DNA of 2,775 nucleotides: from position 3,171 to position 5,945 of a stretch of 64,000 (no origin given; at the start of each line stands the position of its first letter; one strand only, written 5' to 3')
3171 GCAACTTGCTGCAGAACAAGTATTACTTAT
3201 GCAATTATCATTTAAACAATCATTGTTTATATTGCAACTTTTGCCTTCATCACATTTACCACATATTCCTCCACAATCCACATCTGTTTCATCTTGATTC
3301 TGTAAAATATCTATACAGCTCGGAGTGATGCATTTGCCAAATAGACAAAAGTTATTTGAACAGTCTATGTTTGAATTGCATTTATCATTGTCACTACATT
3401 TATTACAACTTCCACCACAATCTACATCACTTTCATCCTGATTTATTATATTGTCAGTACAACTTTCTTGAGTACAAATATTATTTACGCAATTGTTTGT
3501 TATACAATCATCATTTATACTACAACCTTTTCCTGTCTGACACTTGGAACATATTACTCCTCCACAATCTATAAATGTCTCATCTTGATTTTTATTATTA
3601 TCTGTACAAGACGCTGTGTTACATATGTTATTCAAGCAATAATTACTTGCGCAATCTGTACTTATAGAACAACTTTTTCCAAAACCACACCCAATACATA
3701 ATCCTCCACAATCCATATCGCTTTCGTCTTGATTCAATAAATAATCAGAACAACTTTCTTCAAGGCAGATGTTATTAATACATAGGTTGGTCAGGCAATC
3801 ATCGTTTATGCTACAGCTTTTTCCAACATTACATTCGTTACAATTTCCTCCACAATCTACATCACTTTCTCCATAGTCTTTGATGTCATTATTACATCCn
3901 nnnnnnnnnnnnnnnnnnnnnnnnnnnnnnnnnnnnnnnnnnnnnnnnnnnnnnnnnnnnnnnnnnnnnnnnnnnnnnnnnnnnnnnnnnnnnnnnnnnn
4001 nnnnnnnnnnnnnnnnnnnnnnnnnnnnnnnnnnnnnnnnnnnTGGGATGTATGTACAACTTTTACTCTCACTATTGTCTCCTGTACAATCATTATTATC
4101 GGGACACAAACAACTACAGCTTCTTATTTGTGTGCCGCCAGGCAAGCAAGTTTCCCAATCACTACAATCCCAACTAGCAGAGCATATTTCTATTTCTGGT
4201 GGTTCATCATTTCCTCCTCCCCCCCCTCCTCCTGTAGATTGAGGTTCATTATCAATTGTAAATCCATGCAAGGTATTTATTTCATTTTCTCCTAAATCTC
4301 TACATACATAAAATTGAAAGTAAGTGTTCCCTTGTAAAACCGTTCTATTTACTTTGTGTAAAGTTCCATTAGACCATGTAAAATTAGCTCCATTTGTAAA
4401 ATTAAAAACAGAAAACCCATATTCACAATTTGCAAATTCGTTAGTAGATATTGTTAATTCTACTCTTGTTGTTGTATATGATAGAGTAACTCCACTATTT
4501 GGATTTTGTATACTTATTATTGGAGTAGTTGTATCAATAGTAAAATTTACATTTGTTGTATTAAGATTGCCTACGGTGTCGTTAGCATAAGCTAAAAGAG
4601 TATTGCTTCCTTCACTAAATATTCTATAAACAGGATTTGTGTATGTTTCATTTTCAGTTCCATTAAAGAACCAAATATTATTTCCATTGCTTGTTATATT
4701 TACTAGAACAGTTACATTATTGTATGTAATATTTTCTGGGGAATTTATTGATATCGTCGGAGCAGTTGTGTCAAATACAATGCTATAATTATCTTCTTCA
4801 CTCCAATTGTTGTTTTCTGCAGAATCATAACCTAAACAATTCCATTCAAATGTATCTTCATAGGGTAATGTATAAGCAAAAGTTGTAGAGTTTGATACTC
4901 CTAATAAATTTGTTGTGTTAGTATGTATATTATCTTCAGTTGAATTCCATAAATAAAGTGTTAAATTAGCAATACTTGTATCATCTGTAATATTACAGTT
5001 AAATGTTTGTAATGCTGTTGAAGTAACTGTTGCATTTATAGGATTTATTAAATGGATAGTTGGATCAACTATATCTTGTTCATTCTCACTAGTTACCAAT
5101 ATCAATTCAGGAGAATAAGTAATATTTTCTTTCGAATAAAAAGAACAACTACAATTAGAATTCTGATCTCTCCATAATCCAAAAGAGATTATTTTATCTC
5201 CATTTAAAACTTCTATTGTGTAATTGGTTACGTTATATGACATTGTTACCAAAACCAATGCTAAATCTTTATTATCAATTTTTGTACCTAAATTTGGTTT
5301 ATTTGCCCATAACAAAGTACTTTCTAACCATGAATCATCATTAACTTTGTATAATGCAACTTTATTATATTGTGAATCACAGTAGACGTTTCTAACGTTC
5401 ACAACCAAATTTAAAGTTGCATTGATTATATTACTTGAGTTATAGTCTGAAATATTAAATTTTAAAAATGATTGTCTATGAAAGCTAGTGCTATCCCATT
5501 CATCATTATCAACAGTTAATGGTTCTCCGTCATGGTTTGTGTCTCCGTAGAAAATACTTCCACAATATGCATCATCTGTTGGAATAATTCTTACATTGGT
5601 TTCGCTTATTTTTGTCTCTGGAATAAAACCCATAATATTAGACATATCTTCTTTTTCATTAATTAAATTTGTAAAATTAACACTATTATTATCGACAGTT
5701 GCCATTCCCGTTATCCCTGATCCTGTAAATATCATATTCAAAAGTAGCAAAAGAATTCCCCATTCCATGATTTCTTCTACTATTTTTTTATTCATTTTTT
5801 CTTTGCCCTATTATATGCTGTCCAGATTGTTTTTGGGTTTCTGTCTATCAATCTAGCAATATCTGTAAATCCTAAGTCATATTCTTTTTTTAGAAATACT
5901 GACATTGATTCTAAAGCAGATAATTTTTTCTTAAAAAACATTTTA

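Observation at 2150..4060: Novel-looking 48-aa, 8-cysteine tandem module with acidic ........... core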

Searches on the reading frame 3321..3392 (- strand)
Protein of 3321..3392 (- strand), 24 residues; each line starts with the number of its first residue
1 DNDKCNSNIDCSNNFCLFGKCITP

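Call 46: search_solved_structures(query=A4, max_evalue=10, show_alignments=4)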
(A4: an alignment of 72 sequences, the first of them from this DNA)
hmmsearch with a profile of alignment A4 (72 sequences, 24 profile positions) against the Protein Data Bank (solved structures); distinct sequences matched with E-value up to 10: 10.
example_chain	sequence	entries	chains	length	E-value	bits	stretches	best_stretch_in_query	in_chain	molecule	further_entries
5fzv_A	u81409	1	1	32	0.12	15.3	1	2-22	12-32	Venom peptide U3-SYTX-Sth1a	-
5fww_C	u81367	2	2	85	0.15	15.1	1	1-16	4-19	DICKKOPF-RELATED PROTEIN 1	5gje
3s8v_X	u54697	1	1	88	0.16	14.9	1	1-16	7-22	Dickkopf-related protein 1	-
3s2k_C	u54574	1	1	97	0.22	14.5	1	1-16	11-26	Dickkopf-related protein 1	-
2w86_A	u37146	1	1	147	0.27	14.2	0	14-22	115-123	FIBRILLIN-1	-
1oig_A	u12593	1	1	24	0.27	14.2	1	5-24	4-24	Dumpy, isoform Y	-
2rup_A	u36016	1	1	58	1.5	11.8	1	4-14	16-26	P2X purinoceptor 4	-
8ua8_R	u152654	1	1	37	3.2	10.8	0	15-23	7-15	Very low-density lipoprotein receptor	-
9v6j_A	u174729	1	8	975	3.9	10.6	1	4-19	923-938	Short transient receptor potential channel 5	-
2lix_A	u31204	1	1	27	7.3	9.7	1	14-22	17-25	Potassium Channel Toxins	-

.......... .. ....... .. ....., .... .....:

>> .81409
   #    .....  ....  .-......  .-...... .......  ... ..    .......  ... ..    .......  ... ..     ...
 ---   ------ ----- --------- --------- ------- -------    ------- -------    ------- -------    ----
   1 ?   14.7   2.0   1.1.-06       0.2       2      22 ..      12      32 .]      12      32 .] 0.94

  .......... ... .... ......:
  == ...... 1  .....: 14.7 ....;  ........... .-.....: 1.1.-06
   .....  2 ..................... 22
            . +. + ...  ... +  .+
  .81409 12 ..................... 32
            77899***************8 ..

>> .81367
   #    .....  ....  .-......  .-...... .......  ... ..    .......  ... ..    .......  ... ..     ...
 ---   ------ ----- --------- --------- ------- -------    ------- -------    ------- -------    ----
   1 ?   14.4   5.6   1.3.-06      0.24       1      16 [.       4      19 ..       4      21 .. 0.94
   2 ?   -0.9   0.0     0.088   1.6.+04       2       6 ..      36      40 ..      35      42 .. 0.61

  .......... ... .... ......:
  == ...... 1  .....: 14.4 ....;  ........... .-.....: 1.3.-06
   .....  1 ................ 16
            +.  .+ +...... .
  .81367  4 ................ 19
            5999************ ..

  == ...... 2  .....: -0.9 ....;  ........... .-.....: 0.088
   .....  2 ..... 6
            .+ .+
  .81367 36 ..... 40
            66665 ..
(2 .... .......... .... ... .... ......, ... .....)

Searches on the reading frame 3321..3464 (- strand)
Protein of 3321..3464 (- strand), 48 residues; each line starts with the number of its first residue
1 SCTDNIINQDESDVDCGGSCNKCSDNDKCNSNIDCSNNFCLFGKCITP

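Call 11: search_protein_families(library=pfam, proteins=[window:3321-3464:-], max_evalue=10)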
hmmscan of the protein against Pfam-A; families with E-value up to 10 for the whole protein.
seq(48 aa): 1 family
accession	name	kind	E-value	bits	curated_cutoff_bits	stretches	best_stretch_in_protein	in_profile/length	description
PF12669.12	FeoB_associated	-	5.7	7.7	27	1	6-30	20-42/44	FeoB-associated Cys-rich membrane protein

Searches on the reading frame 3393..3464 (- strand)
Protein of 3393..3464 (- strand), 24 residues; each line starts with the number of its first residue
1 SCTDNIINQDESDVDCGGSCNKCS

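Call 45: search_solved_structures(query=A3, max_evalue=10, show_alignments=4)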
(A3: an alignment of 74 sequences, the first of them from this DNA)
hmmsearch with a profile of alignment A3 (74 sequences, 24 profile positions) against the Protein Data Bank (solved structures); distinct sequences matched with E-value up to 10: 6.
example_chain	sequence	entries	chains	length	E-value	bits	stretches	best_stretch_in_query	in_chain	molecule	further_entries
8xvf_A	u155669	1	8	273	1.6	11.9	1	11-19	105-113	Calreticulin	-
5j3t_B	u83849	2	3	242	1.8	11.8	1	5-16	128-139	mRNA decapping complex subunit 2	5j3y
5kq1_B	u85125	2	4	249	1.8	11.7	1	5-16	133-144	mRNA decapping complex subunit 2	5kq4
5n2v_B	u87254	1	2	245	1.8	11.7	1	5-16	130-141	mRNA decapping complex subunit 2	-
2qkm_B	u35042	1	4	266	2.1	11.5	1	5-16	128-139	SPAC19A8.12 protein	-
2a6t_A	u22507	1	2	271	2.2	11.5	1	5-16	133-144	SPAC19A8.12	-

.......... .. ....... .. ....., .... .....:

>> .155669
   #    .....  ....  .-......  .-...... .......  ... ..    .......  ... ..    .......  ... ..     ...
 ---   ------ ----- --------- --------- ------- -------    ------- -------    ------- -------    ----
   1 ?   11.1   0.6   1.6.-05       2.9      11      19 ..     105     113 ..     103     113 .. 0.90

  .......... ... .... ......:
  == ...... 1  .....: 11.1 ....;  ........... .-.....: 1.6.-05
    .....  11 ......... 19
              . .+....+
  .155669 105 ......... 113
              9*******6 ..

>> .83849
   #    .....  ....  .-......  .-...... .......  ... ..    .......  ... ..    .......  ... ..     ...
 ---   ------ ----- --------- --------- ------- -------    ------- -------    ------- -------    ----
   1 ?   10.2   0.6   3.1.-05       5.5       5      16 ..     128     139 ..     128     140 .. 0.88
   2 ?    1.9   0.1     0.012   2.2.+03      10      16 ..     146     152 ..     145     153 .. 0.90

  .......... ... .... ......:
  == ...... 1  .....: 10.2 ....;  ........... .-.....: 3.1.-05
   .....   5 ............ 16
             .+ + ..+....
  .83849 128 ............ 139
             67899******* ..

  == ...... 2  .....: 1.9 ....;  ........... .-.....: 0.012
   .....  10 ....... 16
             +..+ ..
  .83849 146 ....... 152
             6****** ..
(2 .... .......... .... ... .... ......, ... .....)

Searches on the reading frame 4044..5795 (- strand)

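Call 85: search_protein_families(library=pfam, proteins=[window:4044-5795:-], max_evalue=0.01)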
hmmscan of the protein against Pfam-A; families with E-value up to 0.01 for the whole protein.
window:4044-5795:- (584 aa): 1 family
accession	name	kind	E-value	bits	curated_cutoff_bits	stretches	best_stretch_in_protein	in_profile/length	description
PF24517.2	CBM96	-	2.8e-22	79.7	26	1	68-234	3-163/164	Carbohydrate-binding module family 96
